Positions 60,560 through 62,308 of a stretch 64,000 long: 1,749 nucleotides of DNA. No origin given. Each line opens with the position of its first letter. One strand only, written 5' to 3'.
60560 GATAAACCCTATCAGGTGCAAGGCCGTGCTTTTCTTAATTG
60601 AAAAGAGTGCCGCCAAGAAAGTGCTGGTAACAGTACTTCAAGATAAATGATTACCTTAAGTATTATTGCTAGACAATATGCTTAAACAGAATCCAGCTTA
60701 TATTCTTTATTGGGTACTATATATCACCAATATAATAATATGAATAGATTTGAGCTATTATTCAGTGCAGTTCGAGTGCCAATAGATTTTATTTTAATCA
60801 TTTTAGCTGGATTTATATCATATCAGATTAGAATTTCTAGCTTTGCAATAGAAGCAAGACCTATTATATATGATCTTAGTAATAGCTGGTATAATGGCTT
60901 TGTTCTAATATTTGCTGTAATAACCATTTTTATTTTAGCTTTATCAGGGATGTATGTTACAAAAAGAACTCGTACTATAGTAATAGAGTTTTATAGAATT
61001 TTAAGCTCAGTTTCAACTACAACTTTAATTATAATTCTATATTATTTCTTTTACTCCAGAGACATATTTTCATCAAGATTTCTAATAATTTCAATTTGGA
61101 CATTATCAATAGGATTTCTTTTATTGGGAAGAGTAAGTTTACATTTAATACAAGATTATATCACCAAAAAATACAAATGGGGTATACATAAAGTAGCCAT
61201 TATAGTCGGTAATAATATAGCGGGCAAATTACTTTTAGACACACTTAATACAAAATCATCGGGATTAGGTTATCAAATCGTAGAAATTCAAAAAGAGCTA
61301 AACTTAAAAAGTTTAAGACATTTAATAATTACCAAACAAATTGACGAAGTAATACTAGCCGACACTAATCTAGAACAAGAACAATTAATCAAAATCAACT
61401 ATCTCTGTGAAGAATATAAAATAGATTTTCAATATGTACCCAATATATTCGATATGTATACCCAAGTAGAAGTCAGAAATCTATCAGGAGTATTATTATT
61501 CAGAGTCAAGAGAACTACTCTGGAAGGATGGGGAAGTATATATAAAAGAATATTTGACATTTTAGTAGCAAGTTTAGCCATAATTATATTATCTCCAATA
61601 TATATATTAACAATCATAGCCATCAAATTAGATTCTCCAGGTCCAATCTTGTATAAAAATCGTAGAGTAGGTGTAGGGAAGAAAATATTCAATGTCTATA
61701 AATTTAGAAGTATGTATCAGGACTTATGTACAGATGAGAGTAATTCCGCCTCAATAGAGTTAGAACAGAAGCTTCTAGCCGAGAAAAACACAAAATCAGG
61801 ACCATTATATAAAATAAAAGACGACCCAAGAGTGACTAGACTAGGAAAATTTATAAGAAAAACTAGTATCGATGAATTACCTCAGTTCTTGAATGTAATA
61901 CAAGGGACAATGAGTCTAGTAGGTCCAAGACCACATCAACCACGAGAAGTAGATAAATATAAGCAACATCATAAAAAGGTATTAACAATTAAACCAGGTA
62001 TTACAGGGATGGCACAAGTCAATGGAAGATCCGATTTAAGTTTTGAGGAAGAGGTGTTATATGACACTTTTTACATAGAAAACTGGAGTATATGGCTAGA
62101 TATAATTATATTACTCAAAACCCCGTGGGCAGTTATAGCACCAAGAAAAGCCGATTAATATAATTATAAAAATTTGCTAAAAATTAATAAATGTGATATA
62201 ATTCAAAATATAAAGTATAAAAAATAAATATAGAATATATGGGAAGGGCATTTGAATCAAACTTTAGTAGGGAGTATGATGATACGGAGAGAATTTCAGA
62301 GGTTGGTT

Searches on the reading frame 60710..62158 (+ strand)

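Call 85: search_protein_families(library=pfam, proteins=[window:60710-62158:+], max_evalue=0.001)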
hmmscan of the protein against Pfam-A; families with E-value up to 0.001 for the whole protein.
window:60710-62158:+ (482 aa): 2 families
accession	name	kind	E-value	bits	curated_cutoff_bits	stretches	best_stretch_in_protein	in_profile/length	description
PF02397.22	Bac_transf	-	1.1e-66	224.2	27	1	279-476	1-178/179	Bacterial sugar transferase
PF13727.12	CoA_binding_3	-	1.1e-06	29.3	25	1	78-174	2-96/175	CoA-binding domain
